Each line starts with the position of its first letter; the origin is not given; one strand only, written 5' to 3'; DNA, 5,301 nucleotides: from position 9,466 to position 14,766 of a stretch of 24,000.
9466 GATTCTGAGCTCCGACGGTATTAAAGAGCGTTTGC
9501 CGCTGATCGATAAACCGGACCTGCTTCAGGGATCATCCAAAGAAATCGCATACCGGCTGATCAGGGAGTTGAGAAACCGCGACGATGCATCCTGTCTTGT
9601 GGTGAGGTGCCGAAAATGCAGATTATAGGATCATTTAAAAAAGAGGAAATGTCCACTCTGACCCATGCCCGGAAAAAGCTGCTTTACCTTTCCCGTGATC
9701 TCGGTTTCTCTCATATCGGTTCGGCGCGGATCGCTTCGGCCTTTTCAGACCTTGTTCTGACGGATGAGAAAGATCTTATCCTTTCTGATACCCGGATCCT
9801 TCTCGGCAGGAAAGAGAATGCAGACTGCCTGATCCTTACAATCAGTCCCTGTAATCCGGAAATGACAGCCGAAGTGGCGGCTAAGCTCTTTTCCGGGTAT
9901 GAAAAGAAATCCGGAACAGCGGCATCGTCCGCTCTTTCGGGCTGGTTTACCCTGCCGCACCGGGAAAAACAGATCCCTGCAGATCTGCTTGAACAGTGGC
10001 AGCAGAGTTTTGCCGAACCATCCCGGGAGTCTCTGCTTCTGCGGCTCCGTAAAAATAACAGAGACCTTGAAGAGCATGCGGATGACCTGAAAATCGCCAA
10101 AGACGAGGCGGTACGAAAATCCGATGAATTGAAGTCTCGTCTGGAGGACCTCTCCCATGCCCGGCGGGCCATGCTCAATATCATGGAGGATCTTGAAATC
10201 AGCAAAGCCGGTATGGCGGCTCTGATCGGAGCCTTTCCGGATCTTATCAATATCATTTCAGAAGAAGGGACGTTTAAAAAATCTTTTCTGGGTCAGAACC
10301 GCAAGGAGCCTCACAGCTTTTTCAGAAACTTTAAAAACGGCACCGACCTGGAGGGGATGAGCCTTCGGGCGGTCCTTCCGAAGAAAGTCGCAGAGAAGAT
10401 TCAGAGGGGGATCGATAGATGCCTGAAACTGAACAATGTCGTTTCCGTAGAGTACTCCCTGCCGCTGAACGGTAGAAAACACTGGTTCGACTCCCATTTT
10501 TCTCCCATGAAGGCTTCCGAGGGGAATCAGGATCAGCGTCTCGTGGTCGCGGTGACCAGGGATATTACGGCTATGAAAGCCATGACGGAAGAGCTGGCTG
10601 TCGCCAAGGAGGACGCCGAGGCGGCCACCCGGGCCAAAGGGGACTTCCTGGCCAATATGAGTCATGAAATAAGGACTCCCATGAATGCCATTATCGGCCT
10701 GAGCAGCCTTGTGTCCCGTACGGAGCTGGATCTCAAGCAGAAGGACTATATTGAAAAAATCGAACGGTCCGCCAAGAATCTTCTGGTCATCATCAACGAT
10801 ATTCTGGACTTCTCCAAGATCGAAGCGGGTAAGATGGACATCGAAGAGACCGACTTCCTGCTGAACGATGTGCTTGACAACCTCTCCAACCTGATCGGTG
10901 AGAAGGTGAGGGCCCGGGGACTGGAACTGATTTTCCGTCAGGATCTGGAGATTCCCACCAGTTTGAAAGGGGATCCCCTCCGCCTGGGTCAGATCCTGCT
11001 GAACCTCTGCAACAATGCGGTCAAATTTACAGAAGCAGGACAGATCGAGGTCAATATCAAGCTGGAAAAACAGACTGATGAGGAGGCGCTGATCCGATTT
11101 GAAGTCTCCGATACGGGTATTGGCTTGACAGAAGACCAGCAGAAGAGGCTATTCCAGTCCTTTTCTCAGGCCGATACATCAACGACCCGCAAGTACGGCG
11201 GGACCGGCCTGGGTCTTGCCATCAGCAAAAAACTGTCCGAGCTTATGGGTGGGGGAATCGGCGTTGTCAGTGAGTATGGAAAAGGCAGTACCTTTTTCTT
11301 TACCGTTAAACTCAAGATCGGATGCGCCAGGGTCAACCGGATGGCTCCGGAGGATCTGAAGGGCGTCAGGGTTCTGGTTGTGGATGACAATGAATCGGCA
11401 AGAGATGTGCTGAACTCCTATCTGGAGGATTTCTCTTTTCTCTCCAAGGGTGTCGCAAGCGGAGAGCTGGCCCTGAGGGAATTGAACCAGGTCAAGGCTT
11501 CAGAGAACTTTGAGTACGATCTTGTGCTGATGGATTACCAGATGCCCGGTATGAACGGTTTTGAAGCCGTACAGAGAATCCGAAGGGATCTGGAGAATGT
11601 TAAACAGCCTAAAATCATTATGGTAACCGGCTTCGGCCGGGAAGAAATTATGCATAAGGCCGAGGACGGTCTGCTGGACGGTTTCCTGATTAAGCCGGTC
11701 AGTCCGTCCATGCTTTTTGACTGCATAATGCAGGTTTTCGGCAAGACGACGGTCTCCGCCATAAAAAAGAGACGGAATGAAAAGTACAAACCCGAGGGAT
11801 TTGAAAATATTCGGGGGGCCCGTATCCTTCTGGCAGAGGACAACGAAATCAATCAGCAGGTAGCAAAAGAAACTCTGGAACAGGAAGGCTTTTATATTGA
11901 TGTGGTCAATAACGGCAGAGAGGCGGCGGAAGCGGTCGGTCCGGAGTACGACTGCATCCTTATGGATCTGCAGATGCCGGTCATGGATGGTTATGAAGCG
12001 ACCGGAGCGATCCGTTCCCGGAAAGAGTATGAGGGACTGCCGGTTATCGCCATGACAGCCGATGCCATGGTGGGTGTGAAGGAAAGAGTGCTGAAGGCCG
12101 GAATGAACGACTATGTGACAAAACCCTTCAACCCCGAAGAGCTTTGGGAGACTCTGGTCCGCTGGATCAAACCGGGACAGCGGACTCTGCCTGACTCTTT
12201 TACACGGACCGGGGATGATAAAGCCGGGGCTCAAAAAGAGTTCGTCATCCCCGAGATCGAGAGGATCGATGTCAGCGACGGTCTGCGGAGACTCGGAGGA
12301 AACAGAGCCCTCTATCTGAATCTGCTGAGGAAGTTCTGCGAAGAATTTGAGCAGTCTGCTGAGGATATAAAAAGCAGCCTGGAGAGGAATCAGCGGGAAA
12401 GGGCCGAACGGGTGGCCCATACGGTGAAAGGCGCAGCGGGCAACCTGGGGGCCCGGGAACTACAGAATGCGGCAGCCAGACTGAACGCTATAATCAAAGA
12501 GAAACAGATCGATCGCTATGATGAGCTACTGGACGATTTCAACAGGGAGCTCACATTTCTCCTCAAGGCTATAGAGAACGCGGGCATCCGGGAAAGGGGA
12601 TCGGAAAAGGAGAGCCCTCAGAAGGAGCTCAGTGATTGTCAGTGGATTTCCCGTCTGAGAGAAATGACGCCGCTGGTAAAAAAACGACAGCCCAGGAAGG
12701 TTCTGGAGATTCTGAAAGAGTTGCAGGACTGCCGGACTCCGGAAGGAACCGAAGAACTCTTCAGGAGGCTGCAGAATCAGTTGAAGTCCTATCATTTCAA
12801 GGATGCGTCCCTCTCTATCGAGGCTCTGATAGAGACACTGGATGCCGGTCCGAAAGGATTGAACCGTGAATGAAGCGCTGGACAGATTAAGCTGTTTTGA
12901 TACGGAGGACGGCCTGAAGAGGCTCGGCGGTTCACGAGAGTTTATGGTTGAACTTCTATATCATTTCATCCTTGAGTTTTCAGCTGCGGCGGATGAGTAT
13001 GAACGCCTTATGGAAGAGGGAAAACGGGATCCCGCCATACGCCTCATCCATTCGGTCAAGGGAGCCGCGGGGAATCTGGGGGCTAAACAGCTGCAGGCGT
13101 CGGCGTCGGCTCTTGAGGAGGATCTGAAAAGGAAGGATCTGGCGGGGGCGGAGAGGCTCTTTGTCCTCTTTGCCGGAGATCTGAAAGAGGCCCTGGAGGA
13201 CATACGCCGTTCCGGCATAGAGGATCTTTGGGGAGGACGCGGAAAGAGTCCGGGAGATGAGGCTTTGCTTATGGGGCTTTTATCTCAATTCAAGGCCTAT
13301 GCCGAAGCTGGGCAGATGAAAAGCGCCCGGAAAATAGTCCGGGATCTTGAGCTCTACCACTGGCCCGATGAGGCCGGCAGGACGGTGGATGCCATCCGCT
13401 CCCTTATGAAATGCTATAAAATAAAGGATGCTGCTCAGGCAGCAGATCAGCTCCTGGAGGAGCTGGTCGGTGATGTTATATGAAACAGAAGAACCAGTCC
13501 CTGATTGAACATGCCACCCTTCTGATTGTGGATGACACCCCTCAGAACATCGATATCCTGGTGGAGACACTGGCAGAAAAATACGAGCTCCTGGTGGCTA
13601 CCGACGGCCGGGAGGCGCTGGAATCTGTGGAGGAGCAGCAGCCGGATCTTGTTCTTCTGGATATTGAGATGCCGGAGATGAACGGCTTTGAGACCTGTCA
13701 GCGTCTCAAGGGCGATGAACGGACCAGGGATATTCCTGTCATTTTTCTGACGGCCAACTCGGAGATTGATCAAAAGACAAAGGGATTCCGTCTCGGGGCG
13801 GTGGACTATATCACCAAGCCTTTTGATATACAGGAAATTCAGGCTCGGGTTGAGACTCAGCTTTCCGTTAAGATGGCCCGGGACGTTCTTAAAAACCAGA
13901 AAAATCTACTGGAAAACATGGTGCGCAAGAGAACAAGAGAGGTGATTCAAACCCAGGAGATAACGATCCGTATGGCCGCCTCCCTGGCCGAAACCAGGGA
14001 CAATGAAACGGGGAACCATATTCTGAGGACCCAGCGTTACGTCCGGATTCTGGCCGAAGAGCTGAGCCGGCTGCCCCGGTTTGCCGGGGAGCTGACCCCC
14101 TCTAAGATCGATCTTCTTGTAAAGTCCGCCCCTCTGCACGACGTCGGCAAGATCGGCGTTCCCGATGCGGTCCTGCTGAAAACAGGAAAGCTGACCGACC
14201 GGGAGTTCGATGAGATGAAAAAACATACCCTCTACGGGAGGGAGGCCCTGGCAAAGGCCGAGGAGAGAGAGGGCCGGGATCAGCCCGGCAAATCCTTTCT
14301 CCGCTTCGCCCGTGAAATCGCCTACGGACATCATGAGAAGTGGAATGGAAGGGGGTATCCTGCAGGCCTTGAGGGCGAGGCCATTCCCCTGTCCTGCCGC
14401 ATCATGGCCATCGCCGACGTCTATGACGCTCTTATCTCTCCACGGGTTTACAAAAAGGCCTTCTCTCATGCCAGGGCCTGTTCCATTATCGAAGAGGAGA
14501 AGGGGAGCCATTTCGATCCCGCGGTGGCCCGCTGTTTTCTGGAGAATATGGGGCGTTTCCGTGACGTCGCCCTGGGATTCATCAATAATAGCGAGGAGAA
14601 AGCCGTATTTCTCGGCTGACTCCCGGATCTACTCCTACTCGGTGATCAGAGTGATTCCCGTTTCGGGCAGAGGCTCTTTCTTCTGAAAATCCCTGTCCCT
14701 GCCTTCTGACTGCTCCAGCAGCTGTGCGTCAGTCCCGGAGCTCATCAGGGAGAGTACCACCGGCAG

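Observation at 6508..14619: Stressosome-type RsbR/S/T/X module hard-wired to a hybrid-kinase / HPt / HD-GYP phosphorelay, with no sigma-factor branch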

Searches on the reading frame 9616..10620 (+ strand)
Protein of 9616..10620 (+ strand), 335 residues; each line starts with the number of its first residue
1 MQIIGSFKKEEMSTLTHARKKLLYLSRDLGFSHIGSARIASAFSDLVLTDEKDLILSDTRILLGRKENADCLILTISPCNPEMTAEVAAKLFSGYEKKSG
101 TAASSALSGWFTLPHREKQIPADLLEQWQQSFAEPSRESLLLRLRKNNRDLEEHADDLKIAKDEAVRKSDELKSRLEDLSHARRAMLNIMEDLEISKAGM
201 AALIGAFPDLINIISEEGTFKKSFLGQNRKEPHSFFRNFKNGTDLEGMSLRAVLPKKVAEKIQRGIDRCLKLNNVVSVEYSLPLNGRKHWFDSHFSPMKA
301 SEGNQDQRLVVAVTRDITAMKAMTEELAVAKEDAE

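Call 57: search_dna_similar(query=window:9616-10620:+, collection=plasmids, mode=protein, max_evalue=0.001, max_rows=15)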
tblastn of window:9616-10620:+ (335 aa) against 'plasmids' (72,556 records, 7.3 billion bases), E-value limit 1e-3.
Records with a match: 8; places in all: 8; records where one place covers at least 80% of the query: 0.
Best place of each record, by identity: <60% 8.
By first word of the organism name: Trichormus 2; Halogeometricum 1; Oscillatoria 1; Gloeocapsopsis 1; Leptolinea 1; Nostoc 1; Natronorubrum 1.
By predicted mobility (MOB-suite, as given by PLSDB): non-mobilizable 4; conjugative 4.
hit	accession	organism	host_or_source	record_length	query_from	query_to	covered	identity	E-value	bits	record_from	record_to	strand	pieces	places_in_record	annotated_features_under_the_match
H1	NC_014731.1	Halogeometricum borinquense DSM 11551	-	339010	193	327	40%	31.1%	1e-7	61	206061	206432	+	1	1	PAS domain S-box protein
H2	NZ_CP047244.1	Trichormus variabilis 0441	cell culture,thermal spring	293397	193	332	42%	29.3%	2e-5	54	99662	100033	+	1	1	PAS domain S-box protein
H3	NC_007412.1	Trichormus variabilis ATCC 29413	-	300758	193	332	42%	29.3%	2e-5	54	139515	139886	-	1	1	PAS domain S-box protein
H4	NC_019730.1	Oscillatoria nigro-viridis PCC 7112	-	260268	193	321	39%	29.5%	3e-6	57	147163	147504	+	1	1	PAS domain S-box protein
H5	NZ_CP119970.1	Gloeocapsopsis dulcis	Dried cell culture,Desert, underside of ...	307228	193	321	39%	28.7%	2e-4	51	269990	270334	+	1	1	PAS domain S-box protein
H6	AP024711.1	Leptolinea sp. HRD-7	-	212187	191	327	41%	27.0%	2e-5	54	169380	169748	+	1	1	hypothetical protein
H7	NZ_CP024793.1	Nostoc flagelliforme CCNUN1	cell culture,desert soil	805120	193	321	39%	26.4%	1e-5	54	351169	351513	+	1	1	PAS domain S-box protein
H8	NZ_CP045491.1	Natronorubrum aibiense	single cell,Xinjiang Aibi Salt Lake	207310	203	318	35%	29.3%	1e-5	55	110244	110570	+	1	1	bacterio-opsin activator domain-containing protein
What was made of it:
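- Tried and rejected: tblastn of the kinase N-terminus against plasmids: only generic PAS hits (call 57).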

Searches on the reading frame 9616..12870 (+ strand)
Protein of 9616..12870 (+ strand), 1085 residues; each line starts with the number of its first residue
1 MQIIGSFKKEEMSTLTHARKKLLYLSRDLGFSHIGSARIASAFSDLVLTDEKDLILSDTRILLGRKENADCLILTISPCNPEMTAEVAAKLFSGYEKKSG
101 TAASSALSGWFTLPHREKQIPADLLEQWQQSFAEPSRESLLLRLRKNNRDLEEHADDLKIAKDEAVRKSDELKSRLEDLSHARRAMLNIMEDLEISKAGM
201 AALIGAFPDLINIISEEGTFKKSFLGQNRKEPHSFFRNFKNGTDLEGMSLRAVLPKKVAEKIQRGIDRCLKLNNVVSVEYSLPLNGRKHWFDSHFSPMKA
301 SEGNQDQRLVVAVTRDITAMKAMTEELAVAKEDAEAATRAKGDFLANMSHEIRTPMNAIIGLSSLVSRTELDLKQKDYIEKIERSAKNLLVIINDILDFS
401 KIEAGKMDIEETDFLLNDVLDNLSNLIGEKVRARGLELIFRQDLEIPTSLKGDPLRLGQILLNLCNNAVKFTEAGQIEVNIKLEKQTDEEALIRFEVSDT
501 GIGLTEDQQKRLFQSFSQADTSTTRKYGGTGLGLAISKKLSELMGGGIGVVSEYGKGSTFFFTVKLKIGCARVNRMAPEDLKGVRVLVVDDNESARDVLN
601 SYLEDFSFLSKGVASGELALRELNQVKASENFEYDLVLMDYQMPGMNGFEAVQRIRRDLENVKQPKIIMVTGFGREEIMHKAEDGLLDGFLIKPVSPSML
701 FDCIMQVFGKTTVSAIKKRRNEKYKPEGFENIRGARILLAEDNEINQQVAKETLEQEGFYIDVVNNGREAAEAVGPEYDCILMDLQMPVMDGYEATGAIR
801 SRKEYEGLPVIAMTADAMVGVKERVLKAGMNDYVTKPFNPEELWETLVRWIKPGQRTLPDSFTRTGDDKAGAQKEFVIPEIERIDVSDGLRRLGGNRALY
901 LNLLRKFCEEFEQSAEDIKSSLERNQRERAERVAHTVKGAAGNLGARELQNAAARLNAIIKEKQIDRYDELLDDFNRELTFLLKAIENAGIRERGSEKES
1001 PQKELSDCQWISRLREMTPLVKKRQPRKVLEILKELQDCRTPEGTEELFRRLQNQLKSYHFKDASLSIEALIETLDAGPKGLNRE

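Call 7: search_protein_families(library=pfam, proteins=[window:9616-12870:+], max_evalue=0.01)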
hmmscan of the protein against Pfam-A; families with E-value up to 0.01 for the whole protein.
window:9616-12870:+ (1085 aa): 7 families
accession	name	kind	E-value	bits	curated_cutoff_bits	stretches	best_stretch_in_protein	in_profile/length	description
PF00072.30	Response_reg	-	2.7e-49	166.4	30.2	2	737-846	1-109/111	Response regulator receiver domain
PF02518.31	HATPase_c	-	1.1e-30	106.7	26.4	1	452-567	1-110/111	Histidine kinase-, DNA gyrase B-, and HSP90-like ATPase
PF00512.31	HisKA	-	7.1e-22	77.7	26.9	1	340-405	1-66/66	His Kinase A (phospho-acceptor) domain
PF01627.28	Hpt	-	1.8e-13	50.9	24.6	1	903-980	2-75/84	Hpt domain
PF08448.16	PAS_4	-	1.9e-07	31.8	23.1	1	242-319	32-107/110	PAS fold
PF24896.1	Receiver_CRE1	-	0.0012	19.5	27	1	578-709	1-136/136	AHK4/CRE1/WOL first receiver domain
PF13581.12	HATPase_c_2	-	0.0022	18.5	27.4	1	464-541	39-109/127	Histidine kinase-like ATPase domain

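Call 8: search_protein_families(library=ncbifam, proteins=[window:9616-12870:+], max_evalue=0.01)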
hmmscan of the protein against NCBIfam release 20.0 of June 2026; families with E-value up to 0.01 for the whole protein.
window:9616-12870:+ (1085 aa): 156 families (the best 25 are shown)
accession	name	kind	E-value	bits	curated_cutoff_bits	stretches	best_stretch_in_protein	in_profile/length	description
NF008318.0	PRK11107.1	equivalog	1.5e-149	499.8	890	3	326-605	278-558/920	two-component sensor histidine kinase BarA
TIGR02956.1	TMAO_torS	equivalog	3.5e-125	419.3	676.5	2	327-709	450-821/967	TMAO reductase system sensor histidine kinase/response regulator TorS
NF045901.1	HisKinLetSLeg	equivalog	3.2e-115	386.1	1650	4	325-592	277-545/906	two-component system sensor histidine kinase LetS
NF008302.0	PRK11091.1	equivalog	8.2e-114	381.4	838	2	140-723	104-658/779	aerobic respiration two-component sensor histidine kinase ArcB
NF041947.1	LuxQ_Vibrio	equivalog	6.4e-113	378.3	1200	2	256-700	394-831/843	quorum-sensing autoinducer 2 sensor kinase/phosphatase LuxQ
NF011874.0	PRK15347.1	equivalog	7.7e-106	355.1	852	4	322-567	379-615/921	two component system sensor kinase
NF038297.2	hybrid_HK_HrmK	equivalog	2.8e-86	290.5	725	2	310-671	204-571/607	hybrid histidine kinase/response regulator HrmK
NF008099.0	PRK10841.1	equivalog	3.8e-84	283.1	920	3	309-565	438-689/949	two-component system sensor histidine kinase RcsC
NF008543.0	PRK11466.1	equivalog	1.3e-73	248.2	982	2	307-705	410-795/914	TMAO reductase system sensor histidine kinase/response regulator TorS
NF041832.1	near_NosP_CTERM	subfamily_domain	3.4e-59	200.8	400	2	335-701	1-363/370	NahK/ErcS family hybrid sensor histidine kinase/response regulator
NF047465.1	hybrid_HK_LvrA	exception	4.7e-57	193.6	1200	2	339-567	200-423/819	hybrid histidine kinase/response regulator LvrA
NF007420.1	PRK09959.1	equivalog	9.6e-57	192.3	1995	2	306-658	677-1027/1197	acid-sensing system histidine kinase EvgS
NF046044.1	PnpS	equivalog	1.2e-55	189.2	400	1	164-564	21-389/390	two-component system histidine kinase PnpS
NF047874.1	MASE3_PAS_HK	subfamily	2.6e-55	188.4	560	1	170-567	237-626/655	MASE3 domain-containing sensor histidine kinase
NF041880.1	EPS_EpsF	equivalog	1.9e-49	168.5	900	3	251-561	192-488/492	response regulator EpsF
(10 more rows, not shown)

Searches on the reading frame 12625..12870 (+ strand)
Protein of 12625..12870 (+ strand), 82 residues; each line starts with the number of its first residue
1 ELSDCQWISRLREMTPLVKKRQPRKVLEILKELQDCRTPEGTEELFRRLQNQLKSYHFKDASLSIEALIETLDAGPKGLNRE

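Call 70: search_protein_families(library=pfam, proteins=[window:12625-12870:+], max_evalue=10)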
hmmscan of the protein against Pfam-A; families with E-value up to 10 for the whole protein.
seq(82 aa): 3 families
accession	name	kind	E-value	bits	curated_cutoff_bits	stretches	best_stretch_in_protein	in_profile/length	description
PF19110.5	DUF5797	-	0.2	11.8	25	1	31-70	21-60/163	Family of unknown function (DUF5797)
PF25251.1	DUF7853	-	0.21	12.7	27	1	20-61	26-65/81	Family of unknown function (DUF7853)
PF14440.12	XOO_2897-deam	-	0.25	11.9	27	1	13-52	41-72/101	Xanthomonas XOO_2897-like deaminase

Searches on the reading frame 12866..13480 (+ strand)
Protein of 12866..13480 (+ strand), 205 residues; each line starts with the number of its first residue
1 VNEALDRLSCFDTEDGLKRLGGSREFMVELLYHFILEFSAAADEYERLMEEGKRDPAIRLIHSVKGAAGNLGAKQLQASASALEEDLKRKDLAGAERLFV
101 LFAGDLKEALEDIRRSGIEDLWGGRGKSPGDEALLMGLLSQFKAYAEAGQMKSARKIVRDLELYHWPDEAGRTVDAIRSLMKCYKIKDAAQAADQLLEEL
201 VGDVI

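Call 7: search_protein_families(library=pfam, proteins=[window:12866-13480:+], max_evalue=0.01)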
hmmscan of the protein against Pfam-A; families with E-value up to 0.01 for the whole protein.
window:12866-13480:+ (205 aa): 1 family
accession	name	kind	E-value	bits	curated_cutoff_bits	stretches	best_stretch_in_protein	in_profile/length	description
PF01627.28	Hpt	-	1.1e-09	38.9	24.6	1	30-114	2-82/84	Hpt domain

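Call 8: search_protein_families(library=ncbifam, proteins=[window:12866-13480:+], max_evalue=0.01)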
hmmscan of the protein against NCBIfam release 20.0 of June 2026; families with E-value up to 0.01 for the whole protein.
window:12866-13480:+ (205 aa): 1 family
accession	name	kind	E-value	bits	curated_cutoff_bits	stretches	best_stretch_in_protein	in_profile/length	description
NF011874.0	PRK15347.1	equivalog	0.0093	14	852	0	57-98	863-904/921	two component system sensor kinase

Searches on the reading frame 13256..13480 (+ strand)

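Call 70: search_protein_families(library=pfam, proteins=[window:13256-13480:+], max_evalue=10)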
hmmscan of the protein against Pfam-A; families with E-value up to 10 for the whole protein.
seq(75 aa): 1 family
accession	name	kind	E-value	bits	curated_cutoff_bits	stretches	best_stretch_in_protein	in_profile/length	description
PF13083.13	KH_KhpA-B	-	0.17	12.3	32.1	1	41-59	48-66/73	KhpA/KhpB, KH domain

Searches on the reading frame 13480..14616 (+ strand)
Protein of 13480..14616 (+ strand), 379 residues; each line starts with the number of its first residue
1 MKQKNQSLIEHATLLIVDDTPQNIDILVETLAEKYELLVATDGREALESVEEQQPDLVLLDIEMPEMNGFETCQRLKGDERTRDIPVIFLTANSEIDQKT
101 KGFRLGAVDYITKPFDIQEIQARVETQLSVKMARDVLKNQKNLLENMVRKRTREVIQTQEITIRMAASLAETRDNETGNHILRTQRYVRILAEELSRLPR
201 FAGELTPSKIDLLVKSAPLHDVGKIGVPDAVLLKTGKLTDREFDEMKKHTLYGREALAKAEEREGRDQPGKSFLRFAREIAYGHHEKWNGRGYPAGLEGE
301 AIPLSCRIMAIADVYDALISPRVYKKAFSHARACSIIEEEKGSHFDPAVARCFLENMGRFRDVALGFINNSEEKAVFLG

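Call 7: search_protein_families(library=pfam, proteins=[window:13480-14616:+], max_evalue=0.01)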
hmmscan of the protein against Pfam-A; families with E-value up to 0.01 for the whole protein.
window:13480-14616:+ (379 aa): 3 families
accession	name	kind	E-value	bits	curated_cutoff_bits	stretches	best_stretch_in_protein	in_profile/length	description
PF00072.30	Response_reg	-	9.4e-31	106.7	30.2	1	15-125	2-111/111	Response regulator receiver domain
PF13487.12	HD_5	-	1e-29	103.9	27.2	1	213-349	42-170/170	HD domain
PF01966.28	HD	-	1.1e-20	74.5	22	1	178-317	2-115/116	HD domain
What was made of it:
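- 13480..14619 (+): REC-HD-GYP response regulator (D61; ETGNH, HDVGK, HHE, GRGYP, DVYDA), a predicted c-di-GMP phosphodiesterase. Pfam Response_reg + HD_5/HD (call 7).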

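Call 8: search_protein_families(library=ncbifam, proteins=[window:13480-14616:+], max_evalue=0.01)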
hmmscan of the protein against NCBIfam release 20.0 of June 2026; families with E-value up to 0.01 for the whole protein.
window:13480-14616:+ (379 aa): 100 families (the best 25 are shown)
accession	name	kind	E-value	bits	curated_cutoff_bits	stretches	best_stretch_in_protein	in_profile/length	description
NF053512.1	nitric_RR_NosR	exception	4.1e-46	157.9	400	1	14-360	1-357/422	response regulator c-di-GMP phosphodiesterase, NosR family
NF007135.0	PRK09581.1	equivalog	5.2e-37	127.7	474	1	12-156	3-148/457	PleD family two-component system response regulator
NF045944.1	ResRegRpaBCyano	equivalog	6.2e-30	104.3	330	1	15-163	1-138/229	response regulator transcription factor RpaB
TIGR02154.1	PhoB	equivalog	4.4e-29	101.4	296.2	1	12-153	3-144/226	phosphate regulon transcriptional regulator PhoB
NF053854.1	RespRegPhoBBctds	equivalog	1.7e-27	96.3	270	1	14-154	1-145/225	two-component system response regulator PhoB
NF040534.1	resp_reg_YycF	equivalog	2.8e-27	95.5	340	1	13-174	2-151/231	response regulator YycF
NF008296.0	PRK11083.1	equivalog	1.6e-26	93.1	273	1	11-133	3-123/228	two-component system response regulator CreB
NF040689.1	MtrAB_MtrA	equivalog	2.3e-24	86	300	1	15-138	2-118/219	MtrAB system response regulator MtrA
NF008469.0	PRK11361.1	equivalog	7.7e-24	84.2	714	1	12-144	5-136/461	acetoacetate metabolism transcriptional regulator AtoC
NF033117.2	vanR_ACDEGLN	exception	8e-24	84.5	350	1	15-139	2-124/226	VanR-ABDEGLN family response regulator transcription factor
NF033120.0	vanR_FM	exception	2.4e-23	83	460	1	11-144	3-135/231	vancomycin resistance response regulator transcription factor, VanR-F/VanR-M family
TIGR01387.1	cztR_silR_copR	subfamily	3.4e-23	82.5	279.2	1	14-156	1-144/218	heavy metal response regulator transcription factor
NF007982.1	PRK10710.1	equivalog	4.2e-22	78.9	380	1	10-144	6-139/235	envelope stress response regulator BaeR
NF011874.0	PRK15347.1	equivalog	4.2e-22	78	852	1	14-155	693-838/921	two component system sensor kinase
NF012023.0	PRK15479.1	equivalog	6.7e-22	78.1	337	1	14-128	3-116/224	transcriptional regulator TctD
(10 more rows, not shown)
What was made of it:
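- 13480..14619 (+): The NCBIfam match to the NosR-family response-regulator c-di-GMP phosphodiesterase scores 158 bits, below the 400-bit cut-off (call 8).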
